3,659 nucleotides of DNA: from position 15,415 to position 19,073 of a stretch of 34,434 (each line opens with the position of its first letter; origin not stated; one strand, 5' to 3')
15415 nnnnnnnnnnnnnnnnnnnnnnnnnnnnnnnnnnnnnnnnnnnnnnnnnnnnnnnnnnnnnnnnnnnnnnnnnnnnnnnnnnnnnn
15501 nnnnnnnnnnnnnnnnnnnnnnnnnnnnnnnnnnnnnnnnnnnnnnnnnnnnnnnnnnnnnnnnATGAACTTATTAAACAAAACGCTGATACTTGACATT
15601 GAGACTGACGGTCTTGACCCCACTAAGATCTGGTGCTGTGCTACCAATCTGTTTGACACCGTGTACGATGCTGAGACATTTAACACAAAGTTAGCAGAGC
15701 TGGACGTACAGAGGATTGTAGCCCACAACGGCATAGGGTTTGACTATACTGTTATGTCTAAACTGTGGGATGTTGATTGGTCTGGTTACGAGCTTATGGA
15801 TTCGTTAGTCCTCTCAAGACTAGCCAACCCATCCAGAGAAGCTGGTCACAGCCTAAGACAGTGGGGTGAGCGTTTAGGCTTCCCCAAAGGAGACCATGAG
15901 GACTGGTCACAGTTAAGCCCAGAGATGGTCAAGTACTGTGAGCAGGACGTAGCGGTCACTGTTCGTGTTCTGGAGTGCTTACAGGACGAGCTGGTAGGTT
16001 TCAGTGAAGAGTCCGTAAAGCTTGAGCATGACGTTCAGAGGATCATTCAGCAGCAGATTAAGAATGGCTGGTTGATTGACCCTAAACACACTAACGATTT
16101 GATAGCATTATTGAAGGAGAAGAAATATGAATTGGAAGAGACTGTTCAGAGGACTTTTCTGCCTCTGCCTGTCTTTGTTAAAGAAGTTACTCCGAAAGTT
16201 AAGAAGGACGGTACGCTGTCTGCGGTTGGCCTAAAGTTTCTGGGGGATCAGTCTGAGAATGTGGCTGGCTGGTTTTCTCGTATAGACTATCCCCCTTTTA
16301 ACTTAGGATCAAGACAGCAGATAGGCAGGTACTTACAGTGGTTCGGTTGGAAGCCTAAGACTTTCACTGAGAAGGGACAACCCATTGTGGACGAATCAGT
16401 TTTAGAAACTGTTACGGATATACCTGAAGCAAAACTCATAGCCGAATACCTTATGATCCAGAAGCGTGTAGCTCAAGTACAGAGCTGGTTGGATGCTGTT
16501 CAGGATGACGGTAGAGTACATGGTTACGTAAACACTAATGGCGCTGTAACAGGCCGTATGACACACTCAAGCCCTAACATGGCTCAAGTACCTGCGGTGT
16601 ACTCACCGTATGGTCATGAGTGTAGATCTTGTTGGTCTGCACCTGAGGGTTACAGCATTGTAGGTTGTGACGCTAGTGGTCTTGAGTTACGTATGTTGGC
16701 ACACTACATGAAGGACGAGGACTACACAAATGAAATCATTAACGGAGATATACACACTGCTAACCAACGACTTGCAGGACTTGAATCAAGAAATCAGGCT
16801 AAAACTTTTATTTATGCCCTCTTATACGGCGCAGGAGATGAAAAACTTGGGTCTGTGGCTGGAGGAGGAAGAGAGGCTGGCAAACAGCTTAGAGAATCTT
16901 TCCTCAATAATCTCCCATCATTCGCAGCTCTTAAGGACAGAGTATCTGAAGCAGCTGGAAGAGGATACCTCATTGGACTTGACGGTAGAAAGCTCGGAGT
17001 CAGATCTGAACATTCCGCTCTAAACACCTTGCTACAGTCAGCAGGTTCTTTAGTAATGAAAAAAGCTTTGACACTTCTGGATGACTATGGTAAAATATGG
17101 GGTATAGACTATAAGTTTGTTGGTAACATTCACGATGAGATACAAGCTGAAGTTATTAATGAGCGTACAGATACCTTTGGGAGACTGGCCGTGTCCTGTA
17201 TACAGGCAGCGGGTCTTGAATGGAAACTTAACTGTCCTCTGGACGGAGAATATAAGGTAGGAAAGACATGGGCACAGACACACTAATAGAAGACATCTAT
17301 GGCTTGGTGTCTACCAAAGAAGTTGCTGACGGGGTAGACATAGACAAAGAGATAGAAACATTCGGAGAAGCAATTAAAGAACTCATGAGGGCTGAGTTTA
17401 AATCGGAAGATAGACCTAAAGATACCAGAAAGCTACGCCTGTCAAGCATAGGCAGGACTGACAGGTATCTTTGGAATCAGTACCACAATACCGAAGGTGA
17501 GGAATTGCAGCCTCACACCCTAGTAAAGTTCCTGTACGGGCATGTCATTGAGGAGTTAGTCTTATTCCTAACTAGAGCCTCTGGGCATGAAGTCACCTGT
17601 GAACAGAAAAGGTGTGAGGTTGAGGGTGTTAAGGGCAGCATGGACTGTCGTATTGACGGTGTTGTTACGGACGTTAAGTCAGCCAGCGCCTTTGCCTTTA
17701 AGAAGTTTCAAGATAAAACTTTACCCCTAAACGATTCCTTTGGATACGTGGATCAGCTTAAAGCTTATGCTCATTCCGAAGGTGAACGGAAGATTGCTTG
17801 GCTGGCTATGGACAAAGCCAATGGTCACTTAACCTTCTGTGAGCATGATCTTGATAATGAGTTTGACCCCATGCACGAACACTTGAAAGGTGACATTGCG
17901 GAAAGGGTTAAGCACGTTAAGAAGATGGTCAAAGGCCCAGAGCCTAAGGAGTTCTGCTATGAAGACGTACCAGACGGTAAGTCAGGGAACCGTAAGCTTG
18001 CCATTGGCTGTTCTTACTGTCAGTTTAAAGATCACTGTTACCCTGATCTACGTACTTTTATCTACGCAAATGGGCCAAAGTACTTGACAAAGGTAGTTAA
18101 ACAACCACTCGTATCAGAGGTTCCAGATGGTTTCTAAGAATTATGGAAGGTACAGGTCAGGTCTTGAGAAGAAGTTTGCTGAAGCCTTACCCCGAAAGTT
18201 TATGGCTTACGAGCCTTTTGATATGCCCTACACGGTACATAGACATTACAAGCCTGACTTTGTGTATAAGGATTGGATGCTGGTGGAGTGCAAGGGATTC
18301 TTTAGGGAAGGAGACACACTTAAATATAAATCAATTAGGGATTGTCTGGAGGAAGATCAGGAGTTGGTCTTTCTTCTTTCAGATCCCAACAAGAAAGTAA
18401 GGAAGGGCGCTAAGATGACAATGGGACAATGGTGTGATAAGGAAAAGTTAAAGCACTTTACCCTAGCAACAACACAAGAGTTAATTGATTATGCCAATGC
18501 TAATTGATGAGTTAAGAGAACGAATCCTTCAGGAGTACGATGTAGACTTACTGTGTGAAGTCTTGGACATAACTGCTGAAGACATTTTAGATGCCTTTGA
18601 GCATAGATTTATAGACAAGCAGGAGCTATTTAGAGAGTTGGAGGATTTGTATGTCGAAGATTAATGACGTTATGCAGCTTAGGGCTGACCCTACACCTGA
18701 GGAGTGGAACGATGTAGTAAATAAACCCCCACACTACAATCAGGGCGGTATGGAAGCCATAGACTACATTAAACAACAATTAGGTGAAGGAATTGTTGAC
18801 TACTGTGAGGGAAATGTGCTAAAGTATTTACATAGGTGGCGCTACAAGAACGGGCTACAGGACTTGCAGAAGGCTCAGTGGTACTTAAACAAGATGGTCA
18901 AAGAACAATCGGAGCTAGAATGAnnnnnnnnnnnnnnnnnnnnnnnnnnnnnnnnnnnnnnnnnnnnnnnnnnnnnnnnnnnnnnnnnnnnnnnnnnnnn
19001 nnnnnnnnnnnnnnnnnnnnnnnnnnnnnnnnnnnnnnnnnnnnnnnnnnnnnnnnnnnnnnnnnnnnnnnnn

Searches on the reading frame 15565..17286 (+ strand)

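Call 8: search_protein_families(library=phrogs, proteins=[window:15565-17286:+], max_evalue=0.001)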
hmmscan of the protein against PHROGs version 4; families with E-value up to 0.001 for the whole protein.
window:15565-17286:+ (573 aa): 12 families
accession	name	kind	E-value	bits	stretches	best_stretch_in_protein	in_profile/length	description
phrog_17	-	DNA, RNA and nucleotide metabolism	1.8e-151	507.7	1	5-572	670-1233/1445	DNA polymerase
phrog_15971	-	DNA, RNA and nucleotide metabolism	1.5e-107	361.1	1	150-573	3-376/376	DNA polymerase I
phrog_6375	-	DNA, RNA and nucleotide metabolism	6.7e-24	85.9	1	420-534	1-137/204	DNA polymerase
phrog_8888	-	DNA, RNA and nucleotide metabolism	1.2e-13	52.7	1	354-530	2-192/295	DNA polymerase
phrog_24147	-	DNA, RNA and nucleotide metabolism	1.6e-12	48.5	1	483-573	3-93/93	DNA polymerase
phrog_23226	-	DNA, RNA and nucleotide metabolism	1.1e-11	45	1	241-395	209-372/611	DNA polymerase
phrog_2573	-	DNA, RNA and nucleotide metabolism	2e-11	44.7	1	361-553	15-252/336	DNA polymerase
phrog_403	-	DNA, RNA and nucleotide metabolism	9.2e-11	42.2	1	41-141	136-248/321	DNA polymerase exonuclease subunit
phrog_38876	-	DNA, RNA and nucleotide metabolism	1e-08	36.6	1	92-147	42-100/111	DNA polymerase exonuclease subunit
phrog_16667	-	DNA, RNA and nucleotide metabolism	1.8e-08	35.3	1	438-514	11-90/229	DNA polymerase I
phrog_10285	-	DNA, RNA and nucleotide metabolism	1.6e-07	31.7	0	348-392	40-83/321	DNA polymerase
phrog_12241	-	DNA, RNA and nucleotide metabolism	9.1e-05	22.6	1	152-346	316-497/502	DNA polymerase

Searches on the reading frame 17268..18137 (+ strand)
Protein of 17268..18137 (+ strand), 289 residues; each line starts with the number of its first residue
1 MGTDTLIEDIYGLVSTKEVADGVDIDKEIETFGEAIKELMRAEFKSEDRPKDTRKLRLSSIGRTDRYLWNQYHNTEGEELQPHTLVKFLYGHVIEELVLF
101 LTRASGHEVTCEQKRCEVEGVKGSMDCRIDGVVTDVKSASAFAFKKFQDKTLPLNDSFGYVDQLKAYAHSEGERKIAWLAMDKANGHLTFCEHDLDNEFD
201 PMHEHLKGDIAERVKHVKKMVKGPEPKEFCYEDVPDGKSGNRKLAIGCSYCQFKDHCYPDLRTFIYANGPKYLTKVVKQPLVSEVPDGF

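Call 8: search_protein_families(library=phrogs, proteins=[window:17268-18137:+], max_evalue=0.001)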
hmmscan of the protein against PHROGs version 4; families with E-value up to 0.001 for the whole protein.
window:17268-18137:+ (289 aa): 2 families
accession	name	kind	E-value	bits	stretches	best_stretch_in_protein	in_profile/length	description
phrog_1990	-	DNA, RNA and nucleotide metabolism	3.7e-34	119.4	1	28-260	13-238/290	Cas4-domain exonuclease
phrog_1706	-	DNA, RNA and nucleotide metabolism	1.7e-13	51.7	1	30-273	22-258/293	CRISPR/Cas system associated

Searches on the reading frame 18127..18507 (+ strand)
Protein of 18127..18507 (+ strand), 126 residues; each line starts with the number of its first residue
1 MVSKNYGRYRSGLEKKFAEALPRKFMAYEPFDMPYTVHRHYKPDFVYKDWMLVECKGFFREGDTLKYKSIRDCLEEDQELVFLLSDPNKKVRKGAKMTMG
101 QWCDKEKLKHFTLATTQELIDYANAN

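Call 8: search_protein_families(library=phrogs, proteins=[window:18127-18507:+], max_evalue=0.001)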
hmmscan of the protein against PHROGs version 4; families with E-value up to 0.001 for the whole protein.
window:18127-18507:+ (126 aa): 3 families
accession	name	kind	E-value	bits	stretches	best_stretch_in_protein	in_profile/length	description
phrog_945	-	DNA, RNA and nucleotide metabolism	3.2e-29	102.5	1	5-114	10-120/145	endonuclease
phrog_14437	-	DNA, RNA and nucleotide metabolism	1.4e-10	42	1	52-120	1-76/79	endonuclease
phrog_28191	-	unknown function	0.00029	21.2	1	9-109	83-192/255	-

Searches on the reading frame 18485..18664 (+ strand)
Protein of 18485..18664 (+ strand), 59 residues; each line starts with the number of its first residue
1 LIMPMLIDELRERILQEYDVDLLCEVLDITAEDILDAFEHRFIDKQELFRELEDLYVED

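Call 36: search_protein_families(library=pfam, proteins=[window:18485-18664:+], max_evalue=0.01)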
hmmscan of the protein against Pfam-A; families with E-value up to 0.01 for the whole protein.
window:18485-18664:+ (59 aa): 1 family
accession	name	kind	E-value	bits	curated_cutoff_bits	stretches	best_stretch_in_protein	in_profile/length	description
PF20671.3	COG3_C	-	0.0014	18.4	26.8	1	4-39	115-148/303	Conserved oligomeric Golgi complex subunit 3, C-terminal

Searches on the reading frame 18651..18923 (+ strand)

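Call 36: search_protein_families(library=pfam, proteins=[window:18651-18923:+], max_evalue=0.01)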
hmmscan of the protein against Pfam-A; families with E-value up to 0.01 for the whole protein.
window:18651-18923:+ (90 aa): 1 family
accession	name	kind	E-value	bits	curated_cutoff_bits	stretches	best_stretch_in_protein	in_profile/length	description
PF11753.13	DUF3310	-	5e-20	71.7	24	1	23-80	1-60/60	Protein of unknwon function (DUF3310)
